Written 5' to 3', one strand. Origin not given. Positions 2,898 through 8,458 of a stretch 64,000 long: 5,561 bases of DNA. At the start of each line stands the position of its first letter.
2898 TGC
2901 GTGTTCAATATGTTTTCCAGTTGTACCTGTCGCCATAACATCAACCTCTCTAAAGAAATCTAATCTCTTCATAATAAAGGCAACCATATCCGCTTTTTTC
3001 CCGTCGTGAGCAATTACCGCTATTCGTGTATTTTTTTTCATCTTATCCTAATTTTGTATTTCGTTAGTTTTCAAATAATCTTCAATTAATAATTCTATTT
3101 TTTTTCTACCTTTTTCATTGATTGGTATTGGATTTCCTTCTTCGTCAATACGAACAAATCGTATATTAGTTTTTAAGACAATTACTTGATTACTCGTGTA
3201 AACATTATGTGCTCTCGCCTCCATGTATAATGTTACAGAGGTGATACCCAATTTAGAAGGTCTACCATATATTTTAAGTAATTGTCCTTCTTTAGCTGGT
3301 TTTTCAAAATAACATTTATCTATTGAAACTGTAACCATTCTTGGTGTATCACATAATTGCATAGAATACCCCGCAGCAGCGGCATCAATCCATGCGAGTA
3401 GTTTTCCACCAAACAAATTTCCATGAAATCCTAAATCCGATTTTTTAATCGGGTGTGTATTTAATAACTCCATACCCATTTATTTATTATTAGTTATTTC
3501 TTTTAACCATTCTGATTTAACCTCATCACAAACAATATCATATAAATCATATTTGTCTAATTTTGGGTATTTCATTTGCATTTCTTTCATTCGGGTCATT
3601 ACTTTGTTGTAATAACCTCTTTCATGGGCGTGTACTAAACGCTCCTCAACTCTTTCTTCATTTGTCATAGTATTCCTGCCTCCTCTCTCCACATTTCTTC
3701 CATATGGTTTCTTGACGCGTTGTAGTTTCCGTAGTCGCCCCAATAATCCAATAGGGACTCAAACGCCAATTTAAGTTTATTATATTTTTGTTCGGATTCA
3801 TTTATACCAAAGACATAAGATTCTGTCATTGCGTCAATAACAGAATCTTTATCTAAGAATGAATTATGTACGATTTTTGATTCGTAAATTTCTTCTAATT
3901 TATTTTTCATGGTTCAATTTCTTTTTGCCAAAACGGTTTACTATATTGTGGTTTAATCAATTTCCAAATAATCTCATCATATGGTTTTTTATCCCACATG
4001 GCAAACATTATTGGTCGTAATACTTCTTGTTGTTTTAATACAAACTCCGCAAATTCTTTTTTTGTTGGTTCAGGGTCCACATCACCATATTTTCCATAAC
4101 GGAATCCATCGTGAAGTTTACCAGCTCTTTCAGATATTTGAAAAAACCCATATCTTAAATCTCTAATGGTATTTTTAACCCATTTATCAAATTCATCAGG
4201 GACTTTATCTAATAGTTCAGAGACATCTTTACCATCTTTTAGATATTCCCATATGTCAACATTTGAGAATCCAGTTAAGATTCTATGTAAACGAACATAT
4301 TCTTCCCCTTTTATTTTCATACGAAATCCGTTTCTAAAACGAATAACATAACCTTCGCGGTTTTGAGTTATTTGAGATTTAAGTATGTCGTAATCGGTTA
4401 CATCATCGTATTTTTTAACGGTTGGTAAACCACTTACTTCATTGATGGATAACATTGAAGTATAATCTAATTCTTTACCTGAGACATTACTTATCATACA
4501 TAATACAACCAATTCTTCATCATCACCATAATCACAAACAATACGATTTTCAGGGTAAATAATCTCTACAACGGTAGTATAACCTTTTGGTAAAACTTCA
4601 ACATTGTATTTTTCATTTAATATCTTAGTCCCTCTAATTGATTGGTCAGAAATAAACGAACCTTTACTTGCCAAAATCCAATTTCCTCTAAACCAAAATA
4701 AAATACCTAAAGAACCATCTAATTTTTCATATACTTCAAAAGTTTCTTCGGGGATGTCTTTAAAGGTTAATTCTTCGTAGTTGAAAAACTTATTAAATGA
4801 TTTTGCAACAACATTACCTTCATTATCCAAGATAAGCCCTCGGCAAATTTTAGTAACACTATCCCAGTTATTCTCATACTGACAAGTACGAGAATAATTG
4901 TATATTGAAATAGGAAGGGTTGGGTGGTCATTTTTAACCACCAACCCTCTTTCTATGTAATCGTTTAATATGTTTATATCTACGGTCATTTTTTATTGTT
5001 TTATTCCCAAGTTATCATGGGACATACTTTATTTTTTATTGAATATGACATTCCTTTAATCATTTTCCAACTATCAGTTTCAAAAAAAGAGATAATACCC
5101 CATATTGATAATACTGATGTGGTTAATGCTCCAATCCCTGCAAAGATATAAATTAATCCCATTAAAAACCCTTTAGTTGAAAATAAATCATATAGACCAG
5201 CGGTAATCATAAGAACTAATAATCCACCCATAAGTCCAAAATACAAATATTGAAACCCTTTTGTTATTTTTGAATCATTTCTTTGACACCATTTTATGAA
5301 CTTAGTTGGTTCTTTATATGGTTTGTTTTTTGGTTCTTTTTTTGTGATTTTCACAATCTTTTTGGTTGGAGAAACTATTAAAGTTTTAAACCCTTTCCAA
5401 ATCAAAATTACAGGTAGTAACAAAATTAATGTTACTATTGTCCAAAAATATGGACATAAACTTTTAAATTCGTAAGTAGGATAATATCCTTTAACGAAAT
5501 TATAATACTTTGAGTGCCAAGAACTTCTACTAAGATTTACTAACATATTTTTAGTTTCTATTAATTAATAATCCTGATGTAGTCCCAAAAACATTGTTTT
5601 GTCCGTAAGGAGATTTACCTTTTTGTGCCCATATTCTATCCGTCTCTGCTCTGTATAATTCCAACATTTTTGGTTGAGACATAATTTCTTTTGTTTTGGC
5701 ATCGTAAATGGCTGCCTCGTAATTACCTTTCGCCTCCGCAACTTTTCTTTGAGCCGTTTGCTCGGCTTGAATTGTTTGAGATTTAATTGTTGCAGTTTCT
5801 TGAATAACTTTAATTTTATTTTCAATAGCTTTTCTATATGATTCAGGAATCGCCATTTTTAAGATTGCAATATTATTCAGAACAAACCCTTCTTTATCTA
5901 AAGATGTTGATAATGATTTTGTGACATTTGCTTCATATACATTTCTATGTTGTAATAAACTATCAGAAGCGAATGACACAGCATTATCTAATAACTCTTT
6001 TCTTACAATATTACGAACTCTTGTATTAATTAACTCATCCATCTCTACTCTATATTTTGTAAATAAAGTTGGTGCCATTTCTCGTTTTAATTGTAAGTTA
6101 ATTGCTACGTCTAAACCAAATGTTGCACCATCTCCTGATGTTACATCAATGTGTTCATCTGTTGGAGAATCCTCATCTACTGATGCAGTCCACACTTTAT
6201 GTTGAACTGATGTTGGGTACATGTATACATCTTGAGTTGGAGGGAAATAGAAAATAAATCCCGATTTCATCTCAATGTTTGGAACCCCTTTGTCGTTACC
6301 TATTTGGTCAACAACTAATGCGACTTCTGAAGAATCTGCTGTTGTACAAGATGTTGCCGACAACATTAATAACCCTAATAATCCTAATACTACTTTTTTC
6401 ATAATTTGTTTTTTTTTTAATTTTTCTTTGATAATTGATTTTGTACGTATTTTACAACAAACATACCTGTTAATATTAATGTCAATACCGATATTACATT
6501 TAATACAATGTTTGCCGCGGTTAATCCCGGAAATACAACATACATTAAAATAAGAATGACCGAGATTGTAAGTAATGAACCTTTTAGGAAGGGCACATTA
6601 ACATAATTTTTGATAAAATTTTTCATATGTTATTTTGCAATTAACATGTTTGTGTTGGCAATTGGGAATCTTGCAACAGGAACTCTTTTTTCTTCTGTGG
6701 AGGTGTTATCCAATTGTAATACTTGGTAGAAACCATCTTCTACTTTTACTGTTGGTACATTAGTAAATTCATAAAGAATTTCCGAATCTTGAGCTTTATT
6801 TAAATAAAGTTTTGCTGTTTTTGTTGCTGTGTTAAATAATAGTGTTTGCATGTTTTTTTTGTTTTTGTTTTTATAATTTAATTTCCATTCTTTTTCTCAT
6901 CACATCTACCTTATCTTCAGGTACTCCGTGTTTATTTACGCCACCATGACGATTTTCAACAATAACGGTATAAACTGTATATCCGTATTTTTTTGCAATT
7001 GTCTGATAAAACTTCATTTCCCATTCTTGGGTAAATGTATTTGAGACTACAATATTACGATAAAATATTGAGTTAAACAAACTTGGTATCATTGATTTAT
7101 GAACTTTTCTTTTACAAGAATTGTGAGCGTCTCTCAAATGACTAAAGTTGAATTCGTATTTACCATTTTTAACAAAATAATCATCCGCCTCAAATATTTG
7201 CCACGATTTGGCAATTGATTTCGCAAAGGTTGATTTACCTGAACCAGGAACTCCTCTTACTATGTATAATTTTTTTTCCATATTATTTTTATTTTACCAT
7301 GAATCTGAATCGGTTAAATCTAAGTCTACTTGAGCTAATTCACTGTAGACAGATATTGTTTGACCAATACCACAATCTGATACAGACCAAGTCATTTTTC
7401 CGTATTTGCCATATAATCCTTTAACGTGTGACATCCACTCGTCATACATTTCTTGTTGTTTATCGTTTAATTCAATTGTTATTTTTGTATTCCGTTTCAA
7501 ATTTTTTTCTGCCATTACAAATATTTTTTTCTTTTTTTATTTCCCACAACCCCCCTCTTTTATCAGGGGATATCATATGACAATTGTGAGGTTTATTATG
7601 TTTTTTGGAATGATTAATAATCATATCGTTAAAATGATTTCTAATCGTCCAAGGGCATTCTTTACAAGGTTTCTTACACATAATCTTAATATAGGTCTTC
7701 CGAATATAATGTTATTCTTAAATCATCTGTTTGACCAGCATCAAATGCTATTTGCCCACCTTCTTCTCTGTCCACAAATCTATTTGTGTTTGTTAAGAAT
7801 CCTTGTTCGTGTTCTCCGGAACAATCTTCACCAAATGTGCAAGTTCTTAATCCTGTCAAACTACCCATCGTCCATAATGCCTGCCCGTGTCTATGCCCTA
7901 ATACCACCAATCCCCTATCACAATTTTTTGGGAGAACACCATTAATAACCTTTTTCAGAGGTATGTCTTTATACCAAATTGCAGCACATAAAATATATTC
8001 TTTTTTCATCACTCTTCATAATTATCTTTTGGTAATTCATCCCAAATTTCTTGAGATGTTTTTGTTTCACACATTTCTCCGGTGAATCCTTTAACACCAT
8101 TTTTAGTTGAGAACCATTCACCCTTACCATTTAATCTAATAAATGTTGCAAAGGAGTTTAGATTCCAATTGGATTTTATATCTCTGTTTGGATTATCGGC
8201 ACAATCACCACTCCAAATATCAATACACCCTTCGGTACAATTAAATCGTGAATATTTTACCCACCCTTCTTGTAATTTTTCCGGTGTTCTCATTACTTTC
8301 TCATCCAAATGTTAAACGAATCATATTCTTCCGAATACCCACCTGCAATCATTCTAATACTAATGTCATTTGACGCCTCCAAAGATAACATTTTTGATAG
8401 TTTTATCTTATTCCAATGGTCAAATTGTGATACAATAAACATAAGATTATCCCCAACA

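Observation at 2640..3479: Phage-encoded methylglyoxal synthase next to a hotdog thioesterase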

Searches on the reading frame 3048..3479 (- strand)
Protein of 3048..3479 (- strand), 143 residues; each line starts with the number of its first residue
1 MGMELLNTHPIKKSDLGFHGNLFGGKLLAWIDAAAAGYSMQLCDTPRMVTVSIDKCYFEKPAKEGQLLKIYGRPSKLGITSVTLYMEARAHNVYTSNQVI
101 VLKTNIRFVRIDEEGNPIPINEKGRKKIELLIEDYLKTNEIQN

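Call 3: search_protein_families(library=pfam, proteins=[window:3048-3479:-], max_evalue=0.01)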
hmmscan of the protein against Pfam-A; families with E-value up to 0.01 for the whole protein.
window:3048-3479:- (143 aa): 1 family
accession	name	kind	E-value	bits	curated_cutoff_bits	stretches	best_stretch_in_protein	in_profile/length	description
PF03061.28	4HBT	-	4.8e-15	56.1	20.6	1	19-90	1-72/79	Thioesterase superfamily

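Call 4: search_protein_families(library=ncbifam, proteins=[window:3048-3479:-], max_evalue=0.01)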
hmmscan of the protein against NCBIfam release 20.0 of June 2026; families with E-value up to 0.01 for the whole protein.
window:3048-3479:- (143 aa): 2 families
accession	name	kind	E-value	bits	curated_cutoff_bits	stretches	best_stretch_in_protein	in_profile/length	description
NF007970.0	PRK10694.1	equivalog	6.6e-08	32.5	162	1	15-120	22-129/133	acyl-CoA thioester hydrolase YciA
TIGR00369.1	unchar_dom_1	domain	0.0079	16.3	36.6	0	11-82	24-94/117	hotdog fold thioesterase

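Call 5: search_protein_families(library=phrogs, proteins=[window:3048-3479:-], max_evalue=0.001)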
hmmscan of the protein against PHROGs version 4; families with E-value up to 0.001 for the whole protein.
window:3048-3479:- (143 aa): 1 family
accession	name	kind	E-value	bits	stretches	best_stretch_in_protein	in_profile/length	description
phrog_18230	-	unknown function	4.7e-23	82.5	1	3-126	1-126/127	-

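Call 30: search_solved_structures(query=window:3048-3479:-, show_alignments=2, max_evalue=0.01)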
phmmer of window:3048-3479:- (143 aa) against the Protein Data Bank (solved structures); distinct sequences matched with E-value up to 0.01: 26.
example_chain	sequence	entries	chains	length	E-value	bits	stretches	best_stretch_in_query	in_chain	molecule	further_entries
1vpm_A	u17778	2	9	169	4.6e-14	55.6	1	8-122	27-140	acyl-CoA hydrolase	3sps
2gvh_A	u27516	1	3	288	6e-14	55.2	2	14-100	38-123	AGR_L_2016p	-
3d6l_A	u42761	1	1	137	9.9e-12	48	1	14-124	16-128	Putative hydrolase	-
3b7k_A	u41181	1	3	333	6.5e-11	45.4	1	8-102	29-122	Acyl-coenzyme A thioesterase 12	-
4mob_A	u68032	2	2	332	6.6e-11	45.4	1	8-102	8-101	Acyl-coenzyme A thioesterase 12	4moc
5egl_A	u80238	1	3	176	9.8e-11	44.8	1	12-118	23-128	Acyl CoA Hydrolase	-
5egj_A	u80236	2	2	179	1e-10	44.8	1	12-118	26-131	Acyl CoA Hydrolase | Thioesterase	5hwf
4ncp_A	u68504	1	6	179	1e-10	44.8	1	12-118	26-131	Uncharacterized protein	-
2eis_A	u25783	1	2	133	1.7e-10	44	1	8-121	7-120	Hypothetical protein TTHB207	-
5hz4_A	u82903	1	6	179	4.9e-10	42.5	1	12-118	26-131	Thioesterase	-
5egk_A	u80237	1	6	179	1.3e-09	41.2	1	12-118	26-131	Acyl CoA Hydrolase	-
5szu_A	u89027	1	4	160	8e-09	38.6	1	11-120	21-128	Acyl-CoA hydrolase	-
5szv_A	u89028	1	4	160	4e-08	36.4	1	11-120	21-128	Acyl-CoA hydrolase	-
5szy_A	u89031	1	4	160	4.1e-08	36.3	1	11-120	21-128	Acyl-CoA hydrolase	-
4zv3_A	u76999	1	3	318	4.1e-08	36.3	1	9-121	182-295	Cytosolic acyl coenzyme A thioester hydrolase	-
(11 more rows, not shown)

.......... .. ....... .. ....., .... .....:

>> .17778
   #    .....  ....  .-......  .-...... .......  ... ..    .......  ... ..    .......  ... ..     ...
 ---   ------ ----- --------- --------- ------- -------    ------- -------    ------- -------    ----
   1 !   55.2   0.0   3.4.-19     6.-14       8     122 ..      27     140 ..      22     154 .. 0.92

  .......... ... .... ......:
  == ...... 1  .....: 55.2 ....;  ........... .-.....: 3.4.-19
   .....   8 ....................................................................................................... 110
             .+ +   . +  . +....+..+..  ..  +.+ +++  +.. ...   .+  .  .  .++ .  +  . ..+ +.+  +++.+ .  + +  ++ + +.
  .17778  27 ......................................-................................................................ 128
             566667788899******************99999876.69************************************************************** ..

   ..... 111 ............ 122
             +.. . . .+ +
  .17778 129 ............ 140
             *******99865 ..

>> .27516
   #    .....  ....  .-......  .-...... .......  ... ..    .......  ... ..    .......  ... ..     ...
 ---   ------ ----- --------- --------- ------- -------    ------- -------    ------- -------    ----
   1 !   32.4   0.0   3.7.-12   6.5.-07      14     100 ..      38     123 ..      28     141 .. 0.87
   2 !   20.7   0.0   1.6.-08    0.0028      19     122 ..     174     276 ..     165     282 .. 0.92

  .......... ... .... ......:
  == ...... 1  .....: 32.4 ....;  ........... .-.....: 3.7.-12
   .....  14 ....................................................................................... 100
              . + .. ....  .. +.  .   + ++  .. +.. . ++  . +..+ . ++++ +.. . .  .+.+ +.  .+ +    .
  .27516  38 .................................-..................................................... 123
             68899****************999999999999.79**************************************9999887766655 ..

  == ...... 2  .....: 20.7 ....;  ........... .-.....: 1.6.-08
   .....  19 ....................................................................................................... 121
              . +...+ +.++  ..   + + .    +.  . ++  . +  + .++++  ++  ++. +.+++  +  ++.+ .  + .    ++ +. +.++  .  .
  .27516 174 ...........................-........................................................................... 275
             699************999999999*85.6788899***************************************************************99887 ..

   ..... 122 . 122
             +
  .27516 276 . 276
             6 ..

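Call 31: search_dna_similar(query=window:3048-3479:-, collection=phages, mode=protein, max_rows=30, max_evalue=0.001)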
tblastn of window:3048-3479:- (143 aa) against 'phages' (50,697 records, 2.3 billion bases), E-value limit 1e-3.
Records with a match: 16; places in all: 16; records where one place covers at least 80% of the query: 6.
Best place of each record, by identity: 60-80% 3; <60% 13.
By first word of the organism name: Moraxella 5; Flavobacterium 2; uncultured 2; Xanthomonas 2; Stenotrophomonas 2; Staphylococcus 2; Enterococcus 1.
By host as written in the record: Moraxella catarrhalis 5; Flavobacterium sp. LMO8 2; - 2; Xanthomonas citri 1; Stenotrophomonas maltophilia SRM01 1; Stenotrophomonas maltophilia 1; Xanthomonas oryzae pv. oryzae 1; Enterococcus faecalis 1; and 2 more.
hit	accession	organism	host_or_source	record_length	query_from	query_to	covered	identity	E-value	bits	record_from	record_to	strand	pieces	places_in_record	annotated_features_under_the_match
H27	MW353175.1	Flavobacterium phage vB_FspM_immuto_2-6A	Flavobacterium sp. LMO8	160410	3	127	87%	68.0%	4e-55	190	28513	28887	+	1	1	hydrolase/thioesterase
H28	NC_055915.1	Flavobacterium phage vB_FspM_immuto_2-6A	Flavobacterium sp. LMO8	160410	3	127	87%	68.0%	4e-55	190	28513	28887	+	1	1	hydrolase/thioesterase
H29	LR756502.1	uncultured phage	metagenomic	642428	3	127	87%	60.0%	3e-46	165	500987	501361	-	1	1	record has no annotation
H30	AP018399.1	Xanthomonas phage XacN1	Xanthomonas citri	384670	3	119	82%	38.5%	3e-15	77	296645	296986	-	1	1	acyl-CoA thioesterase | predicted ORF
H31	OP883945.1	Stenotrophomonas phage CM1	Stenotrophomonas maltophilia SRM01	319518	3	119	82%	33.9%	1e-10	63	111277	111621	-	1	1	record has no annotation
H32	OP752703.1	Stenotrophomonas phage RAS14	Stenotrophomonas maltophilia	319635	3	119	82%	33.9%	1e-10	63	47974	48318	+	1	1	cytosolic long-chain acyl-CoA thioester hydrolase family protein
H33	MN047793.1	Xanthomonas phage Xoo-sp13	Xanthomonas oryzae pv. oryzae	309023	11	119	76%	35.8%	5e-9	59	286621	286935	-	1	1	acyl-CoA thioesterase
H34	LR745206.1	uncultured phage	metagenomic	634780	7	118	78%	32.2%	3e-5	48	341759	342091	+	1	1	record has no annotation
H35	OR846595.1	Enterococcus phage Efs 1-1-1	Enterococcus faecalis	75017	5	117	79%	29.2%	3e-4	45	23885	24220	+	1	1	record has no annotation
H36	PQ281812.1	Staphylococcus phage phiSabovST1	Staphylococcus aureus 23EV612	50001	15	117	72%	32.0%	1e-8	58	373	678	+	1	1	hypothetical protein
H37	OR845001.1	Staphylococcus phage SA 1306 Kay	Staphylococcus aureus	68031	15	117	72%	32.0%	2e-8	57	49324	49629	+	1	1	record has no annotation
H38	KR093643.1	Moraxella phage Mcat19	Moraxella catarrhalis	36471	18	115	69%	26.5%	1e-3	44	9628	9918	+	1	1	none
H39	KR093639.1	Moraxella phage Mcat15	Moraxella catarrhalis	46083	18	115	69%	26.5%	1e-3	44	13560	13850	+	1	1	none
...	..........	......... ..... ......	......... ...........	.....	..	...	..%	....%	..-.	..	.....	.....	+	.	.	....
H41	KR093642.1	Moraxella phage Mcat18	Moraxella catarrhalis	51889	18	115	69%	26.5%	1e-3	44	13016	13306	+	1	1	none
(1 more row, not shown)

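Call 32: get_annotated_region(hit=H27, flank=6000)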
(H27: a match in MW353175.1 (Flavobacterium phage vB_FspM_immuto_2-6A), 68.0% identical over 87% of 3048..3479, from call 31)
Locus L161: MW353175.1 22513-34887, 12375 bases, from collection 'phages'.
description: Flavobacterium phage vB_FspM_immuto_2-6A, complete genome.
organism: Flavobacterium phage vB_FspM_immuto_2-6A (NCBI taxid 2801477)
taxonomy: Viruses; Duplodnaviria; Heunggongvirae; Uroviricota; Caudoviricetes; Immutovirus; Immutovirus immuto
host: Flavobacterium sp. LMO8; source: Baltic Sea mesocosm; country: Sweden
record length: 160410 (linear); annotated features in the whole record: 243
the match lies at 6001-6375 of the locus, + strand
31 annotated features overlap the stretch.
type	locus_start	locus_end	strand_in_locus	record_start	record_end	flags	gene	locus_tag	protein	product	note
CDS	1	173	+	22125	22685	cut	-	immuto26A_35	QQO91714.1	mannosyl-glycoprotein endo-beta-N-acetylglucosaminidase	-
CDS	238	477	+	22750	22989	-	-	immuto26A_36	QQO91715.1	hypothetical protein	-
CDS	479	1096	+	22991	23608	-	-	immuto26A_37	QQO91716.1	hypothetical protein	-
CDS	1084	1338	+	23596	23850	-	-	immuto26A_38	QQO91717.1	hypothetical protein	-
CDS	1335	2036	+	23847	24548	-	-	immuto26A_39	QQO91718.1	phosphoesterase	-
CDS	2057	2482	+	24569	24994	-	-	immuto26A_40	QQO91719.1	hypothetical protein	-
CDS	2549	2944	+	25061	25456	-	-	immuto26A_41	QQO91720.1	hypothetical protein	-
CDS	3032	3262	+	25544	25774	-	-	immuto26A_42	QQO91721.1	hypothetical protein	-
CDS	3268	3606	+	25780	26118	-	-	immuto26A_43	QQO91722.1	amino acid transporter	Amino acid transporter, PotE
CDS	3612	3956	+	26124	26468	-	-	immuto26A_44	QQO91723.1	ribonucleotide reductase beta subunit, ferritin-like domain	Ribonucleotide reductase beta subunit, ferritin-like domain, NrdF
CDS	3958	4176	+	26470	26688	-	-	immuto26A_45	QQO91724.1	hypothetical protein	-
CDS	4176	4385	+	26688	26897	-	-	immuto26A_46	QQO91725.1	hypothetical protein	-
CDS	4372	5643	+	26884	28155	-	-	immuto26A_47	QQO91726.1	thymidylate synthase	thymidylate synthase, ThyA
CDS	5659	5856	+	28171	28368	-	-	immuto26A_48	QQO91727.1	arginine kinase activator protein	protein-arginine kinase activator protein, McsA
CDS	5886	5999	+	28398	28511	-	-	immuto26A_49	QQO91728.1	hypothetical protein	-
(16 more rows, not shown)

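Call 42: find_related_loci(query=window:3048-3479:-, collection=viral_contigs, flank=8000)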
Query window:3048-3479:- (143 aa) in viral_contigs; peptide patterns used: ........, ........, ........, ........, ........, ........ (x = any residue, [..] = any of these).
361 stretches matched a pattern; 358 encode a relative of the query (tblastn E <= 1e-3); the best 80 are kept; 80 distinct loci.
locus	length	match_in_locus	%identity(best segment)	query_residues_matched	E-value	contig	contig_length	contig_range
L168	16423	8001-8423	98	3-143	1e-92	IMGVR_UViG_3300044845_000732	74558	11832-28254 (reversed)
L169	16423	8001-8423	98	3-143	1e-92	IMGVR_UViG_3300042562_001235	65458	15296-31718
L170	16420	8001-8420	88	1-140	4e-83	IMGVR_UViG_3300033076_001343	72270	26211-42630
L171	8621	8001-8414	88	3-140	5e-81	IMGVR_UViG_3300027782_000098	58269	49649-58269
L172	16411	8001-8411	88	3-140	8e-81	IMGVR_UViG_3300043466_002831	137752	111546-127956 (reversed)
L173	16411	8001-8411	88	3-140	8e-81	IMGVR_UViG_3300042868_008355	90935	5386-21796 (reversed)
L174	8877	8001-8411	88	3-140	8e-81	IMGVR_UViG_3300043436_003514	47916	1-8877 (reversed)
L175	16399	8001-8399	89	1-133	2e-80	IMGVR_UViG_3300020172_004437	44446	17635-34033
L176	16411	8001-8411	87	3-139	5e-80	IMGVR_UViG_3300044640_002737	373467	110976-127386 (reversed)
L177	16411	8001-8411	87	3-139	5e-80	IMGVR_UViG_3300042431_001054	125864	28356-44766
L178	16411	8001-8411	87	3-139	5e-80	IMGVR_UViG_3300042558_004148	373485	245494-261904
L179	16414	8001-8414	86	3-140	2e-79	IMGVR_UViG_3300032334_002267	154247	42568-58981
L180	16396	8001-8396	89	3-134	1e-79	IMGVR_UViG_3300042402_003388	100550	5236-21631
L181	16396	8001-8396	89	3-134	1e-79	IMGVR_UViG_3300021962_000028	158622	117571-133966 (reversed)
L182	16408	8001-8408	85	3-138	1e-79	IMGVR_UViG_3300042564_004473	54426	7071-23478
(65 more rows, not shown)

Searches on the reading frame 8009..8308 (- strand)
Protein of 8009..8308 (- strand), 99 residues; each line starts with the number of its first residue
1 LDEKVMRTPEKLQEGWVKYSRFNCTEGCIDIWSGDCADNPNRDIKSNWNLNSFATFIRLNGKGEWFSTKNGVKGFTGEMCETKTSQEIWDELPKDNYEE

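Call 50: search_protein_families(library=pfam, alignment_id=A3, max_evalue=0.0001)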
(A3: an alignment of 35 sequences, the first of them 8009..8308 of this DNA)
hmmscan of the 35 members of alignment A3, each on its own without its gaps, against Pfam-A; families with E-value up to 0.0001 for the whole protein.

A. member 1, window:8009-8308:- (99 aa): 0 families

B. families by the number of members that match (of 35 scanned): 18 families
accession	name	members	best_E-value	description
PF00574.28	CLP_protease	1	3.5e-56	Clp protease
PF21866.1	DUF6915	1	6e-39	Domain of unknown function (DUF6915)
PF18143.6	HAD_SAK_2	1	3.7e-17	HAD domain in Swiss Army Knife RNA repair proteins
PF00210.30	Ferritin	1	1.1e-16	Ferritin-like domain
PF01832.25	Glucosaminidase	1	1.6e-16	Mannosyl-glycoprotein endo-beta-N-acetylglucosaminidase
PF14279.12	HNH_5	1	3.9e-16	HNH endonuclease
PF01844.29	HNH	1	1.4e-14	HNH endonuclease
PF02151.25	UVR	1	4.8e-14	UvrB/uvrC motif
PF21798.2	DUF6878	1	5e-14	Family of unknown function (DUF6878)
PF09834.14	DUF2061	1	6e-14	Predicted membrane protein (DUF2061)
PF13936.12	HTH_38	1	8.8e-08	Helix-turn-helix domain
PF02915.23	Rubrerythrin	1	3e-07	Rubrerythrin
PF13395.12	HNH_4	1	6.7e-07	HNH endonuclease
PF13384.12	HTH_23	1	6.4e-06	Homeodomain-like domain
PF00196.25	GerE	1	3.6e-05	Bacterial regulatory proteins, luxR family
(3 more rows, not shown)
